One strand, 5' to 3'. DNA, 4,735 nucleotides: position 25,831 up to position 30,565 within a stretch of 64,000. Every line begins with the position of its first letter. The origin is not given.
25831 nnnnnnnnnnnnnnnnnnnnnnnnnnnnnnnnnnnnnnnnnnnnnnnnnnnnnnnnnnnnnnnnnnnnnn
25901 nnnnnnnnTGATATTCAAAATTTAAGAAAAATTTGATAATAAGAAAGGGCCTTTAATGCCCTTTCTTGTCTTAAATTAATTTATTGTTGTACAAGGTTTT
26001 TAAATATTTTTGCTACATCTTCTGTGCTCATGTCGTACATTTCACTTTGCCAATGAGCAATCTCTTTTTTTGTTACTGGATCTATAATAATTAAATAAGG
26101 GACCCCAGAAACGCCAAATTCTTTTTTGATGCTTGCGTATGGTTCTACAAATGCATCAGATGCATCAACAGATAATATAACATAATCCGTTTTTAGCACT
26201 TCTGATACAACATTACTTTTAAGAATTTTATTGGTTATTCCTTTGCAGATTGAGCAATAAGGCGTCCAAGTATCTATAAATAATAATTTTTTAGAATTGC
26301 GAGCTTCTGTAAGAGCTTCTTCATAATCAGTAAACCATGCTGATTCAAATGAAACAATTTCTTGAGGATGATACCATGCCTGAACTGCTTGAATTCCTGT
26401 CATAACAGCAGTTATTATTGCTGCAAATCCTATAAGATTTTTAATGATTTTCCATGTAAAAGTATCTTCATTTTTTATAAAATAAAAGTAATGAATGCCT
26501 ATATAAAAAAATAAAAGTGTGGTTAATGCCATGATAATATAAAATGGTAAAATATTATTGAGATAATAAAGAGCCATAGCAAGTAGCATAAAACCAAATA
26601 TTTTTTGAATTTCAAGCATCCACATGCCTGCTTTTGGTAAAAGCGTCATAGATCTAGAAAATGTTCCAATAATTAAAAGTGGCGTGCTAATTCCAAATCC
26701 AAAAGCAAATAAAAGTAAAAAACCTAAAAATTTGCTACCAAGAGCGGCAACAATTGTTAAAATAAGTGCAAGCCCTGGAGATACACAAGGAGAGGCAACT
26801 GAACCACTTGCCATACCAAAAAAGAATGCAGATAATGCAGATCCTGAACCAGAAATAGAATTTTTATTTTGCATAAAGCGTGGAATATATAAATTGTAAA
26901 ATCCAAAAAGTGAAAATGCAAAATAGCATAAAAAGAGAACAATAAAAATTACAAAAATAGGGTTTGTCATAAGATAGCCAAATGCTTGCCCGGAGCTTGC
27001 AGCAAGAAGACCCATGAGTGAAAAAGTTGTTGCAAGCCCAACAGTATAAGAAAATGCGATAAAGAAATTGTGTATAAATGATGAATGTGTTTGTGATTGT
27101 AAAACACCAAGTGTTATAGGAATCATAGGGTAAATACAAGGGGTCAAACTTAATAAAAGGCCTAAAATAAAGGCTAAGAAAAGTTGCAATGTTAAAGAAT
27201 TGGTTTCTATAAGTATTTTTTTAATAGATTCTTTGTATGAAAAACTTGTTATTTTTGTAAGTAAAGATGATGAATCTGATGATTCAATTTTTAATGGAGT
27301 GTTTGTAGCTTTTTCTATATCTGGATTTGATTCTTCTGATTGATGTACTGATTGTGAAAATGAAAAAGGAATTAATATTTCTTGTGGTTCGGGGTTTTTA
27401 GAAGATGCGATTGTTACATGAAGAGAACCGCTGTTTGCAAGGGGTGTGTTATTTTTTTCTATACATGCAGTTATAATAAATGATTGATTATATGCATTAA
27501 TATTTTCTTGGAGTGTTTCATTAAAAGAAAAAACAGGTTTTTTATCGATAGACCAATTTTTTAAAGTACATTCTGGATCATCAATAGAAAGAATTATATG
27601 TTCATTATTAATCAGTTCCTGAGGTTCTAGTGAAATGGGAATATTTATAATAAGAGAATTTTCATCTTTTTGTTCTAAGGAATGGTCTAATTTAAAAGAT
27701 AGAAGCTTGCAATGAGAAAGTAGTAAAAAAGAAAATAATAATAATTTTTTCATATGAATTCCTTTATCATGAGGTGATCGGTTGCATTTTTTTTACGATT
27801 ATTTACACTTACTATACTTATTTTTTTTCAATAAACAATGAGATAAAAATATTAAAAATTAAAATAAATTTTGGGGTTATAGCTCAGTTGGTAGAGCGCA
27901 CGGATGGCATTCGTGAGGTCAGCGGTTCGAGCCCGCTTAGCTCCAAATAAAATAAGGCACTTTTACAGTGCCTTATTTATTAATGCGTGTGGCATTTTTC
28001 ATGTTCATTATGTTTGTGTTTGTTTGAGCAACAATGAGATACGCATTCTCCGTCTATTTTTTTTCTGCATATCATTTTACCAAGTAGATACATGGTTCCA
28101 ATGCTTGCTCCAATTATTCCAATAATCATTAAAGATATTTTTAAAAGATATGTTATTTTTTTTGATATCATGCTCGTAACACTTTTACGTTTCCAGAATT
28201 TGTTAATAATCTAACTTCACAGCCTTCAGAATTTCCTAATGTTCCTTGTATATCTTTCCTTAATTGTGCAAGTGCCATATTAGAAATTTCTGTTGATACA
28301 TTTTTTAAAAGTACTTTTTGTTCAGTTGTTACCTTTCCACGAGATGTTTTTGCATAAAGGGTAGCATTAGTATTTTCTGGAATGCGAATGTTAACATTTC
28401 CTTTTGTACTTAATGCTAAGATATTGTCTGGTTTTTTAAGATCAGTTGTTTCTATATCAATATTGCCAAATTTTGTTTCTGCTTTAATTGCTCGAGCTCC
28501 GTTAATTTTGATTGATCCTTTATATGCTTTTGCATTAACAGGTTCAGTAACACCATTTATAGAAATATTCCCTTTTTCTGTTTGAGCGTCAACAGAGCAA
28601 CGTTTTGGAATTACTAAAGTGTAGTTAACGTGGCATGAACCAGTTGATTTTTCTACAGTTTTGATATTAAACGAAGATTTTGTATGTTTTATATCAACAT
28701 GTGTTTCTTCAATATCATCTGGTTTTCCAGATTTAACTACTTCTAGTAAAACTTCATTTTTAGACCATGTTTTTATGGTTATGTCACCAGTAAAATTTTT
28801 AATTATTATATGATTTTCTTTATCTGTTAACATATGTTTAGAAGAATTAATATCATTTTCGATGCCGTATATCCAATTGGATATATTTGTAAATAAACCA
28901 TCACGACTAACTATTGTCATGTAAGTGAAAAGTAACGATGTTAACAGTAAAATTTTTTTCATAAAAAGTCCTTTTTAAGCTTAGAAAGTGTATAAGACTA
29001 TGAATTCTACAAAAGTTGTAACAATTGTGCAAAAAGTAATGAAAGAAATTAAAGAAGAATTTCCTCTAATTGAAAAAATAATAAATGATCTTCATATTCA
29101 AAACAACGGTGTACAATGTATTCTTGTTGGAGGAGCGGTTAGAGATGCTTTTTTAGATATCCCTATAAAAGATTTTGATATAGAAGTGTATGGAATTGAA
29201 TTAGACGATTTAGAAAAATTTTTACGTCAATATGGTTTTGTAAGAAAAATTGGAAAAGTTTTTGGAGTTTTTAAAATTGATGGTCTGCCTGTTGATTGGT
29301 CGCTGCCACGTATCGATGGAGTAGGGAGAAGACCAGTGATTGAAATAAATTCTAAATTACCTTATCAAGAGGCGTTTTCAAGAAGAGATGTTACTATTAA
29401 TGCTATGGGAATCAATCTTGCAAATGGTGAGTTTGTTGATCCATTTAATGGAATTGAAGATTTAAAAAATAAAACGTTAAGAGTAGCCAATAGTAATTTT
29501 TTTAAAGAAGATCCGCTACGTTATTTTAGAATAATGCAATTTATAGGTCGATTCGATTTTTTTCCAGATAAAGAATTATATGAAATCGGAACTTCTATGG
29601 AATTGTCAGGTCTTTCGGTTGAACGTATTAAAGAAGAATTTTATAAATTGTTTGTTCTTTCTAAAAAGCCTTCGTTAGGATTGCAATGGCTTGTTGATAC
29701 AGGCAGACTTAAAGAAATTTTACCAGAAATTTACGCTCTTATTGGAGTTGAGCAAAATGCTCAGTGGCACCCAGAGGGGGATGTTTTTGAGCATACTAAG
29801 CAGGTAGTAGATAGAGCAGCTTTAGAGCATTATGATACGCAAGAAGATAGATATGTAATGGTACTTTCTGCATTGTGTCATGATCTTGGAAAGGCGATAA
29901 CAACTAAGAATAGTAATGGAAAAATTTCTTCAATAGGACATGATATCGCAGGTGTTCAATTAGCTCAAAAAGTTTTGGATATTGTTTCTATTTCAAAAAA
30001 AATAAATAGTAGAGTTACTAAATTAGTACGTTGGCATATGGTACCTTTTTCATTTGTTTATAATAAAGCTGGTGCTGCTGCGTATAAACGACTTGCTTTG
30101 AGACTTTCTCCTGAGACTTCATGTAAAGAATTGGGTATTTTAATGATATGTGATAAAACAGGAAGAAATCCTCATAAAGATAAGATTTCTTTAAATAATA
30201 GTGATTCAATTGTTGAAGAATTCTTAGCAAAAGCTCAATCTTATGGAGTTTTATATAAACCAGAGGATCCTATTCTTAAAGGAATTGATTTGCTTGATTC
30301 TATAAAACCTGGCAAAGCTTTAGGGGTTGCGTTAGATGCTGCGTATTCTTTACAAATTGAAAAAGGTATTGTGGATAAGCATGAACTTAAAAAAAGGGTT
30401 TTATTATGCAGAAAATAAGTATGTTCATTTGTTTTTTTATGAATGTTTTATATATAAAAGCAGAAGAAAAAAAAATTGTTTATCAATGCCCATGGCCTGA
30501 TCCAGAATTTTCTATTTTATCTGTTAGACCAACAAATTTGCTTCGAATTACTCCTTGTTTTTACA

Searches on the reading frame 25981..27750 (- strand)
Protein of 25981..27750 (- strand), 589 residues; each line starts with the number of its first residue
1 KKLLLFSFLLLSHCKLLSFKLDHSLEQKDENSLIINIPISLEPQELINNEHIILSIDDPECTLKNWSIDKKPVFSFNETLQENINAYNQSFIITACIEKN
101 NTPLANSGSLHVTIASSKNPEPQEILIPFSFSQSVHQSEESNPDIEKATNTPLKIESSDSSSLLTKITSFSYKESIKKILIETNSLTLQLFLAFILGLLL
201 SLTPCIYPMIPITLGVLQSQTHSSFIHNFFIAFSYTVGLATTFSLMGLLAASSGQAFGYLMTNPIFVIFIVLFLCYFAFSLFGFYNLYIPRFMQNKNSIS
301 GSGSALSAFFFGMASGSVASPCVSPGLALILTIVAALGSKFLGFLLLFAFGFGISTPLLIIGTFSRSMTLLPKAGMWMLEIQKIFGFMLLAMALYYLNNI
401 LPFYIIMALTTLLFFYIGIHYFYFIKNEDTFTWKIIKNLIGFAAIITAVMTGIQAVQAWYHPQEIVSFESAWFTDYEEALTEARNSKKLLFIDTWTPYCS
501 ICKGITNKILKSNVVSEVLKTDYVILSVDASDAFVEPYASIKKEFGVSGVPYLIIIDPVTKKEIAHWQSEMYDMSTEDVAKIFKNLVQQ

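Call 57: search_protein_families(library=pfam, proteins=[window:25981-27750:-], max_evalue=0.001)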
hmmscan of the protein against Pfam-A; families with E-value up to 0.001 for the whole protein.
window:25981-27750:- (589 aa): 6 families
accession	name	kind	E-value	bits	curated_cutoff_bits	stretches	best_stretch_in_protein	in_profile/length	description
PF02683.22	DsbD_TM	-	4.3e-47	160.7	27.1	1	188-400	3-218/219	Cytochrome C biogenesis protein transmembrane domain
PF13899.12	Thioredoxin_7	-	8.2e-08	32.7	27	1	472-558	2-83/83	Thioredoxin-like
PF13386.12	DsbD_2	-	5.5e-07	30.1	24.9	1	193-393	2-197/199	Cytochrome C biogenesis protein transmembrane region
PF13098.12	Thioredoxin_2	-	7.4e-05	23.5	27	1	485-565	4-89/104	Thioredoxin-like domain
PF00085.26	Thioredoxin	-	0.00015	22.2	23.5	1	479-558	13-81/103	Thioredoxin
PF03190.21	Thioredox_DsbH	-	0.00081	19.8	27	0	471-531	21-81/163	Protein of unknown function, DUF255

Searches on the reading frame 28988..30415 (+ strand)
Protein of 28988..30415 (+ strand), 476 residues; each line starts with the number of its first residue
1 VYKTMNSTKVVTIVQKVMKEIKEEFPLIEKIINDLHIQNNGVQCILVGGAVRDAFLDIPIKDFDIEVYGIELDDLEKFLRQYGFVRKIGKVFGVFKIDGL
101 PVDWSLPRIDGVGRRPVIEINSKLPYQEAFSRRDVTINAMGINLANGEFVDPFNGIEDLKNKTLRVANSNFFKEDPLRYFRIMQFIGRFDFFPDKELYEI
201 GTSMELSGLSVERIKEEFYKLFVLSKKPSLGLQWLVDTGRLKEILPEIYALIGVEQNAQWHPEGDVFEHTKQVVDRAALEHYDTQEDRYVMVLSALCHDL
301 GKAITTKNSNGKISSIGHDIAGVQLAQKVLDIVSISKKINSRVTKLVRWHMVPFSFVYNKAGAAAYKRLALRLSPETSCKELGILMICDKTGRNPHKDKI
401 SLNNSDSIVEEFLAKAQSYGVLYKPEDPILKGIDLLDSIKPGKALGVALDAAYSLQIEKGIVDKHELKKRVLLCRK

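Call 54: search_protein_families(library=pfam, proteins=[window:28988-30415:+], max_evalue=0.0001)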
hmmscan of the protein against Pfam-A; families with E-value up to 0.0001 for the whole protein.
window:28988-30415:+ (476 aa): 3 families
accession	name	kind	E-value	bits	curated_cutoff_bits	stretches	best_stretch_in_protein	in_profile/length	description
PF01743.26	PolyA_pol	-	2.9e-15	57.2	23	1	45-165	2-126/126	Poly A polymerase head domain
PF01966.28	HD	-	2.7e-07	31.3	22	1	266-391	1-113/116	HD domain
PF12627.12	PolyA_pol_RNAbd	-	1.8e-06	28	22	1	205-249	18-62/64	Probable RNA and SrmB- binding site of polymerase A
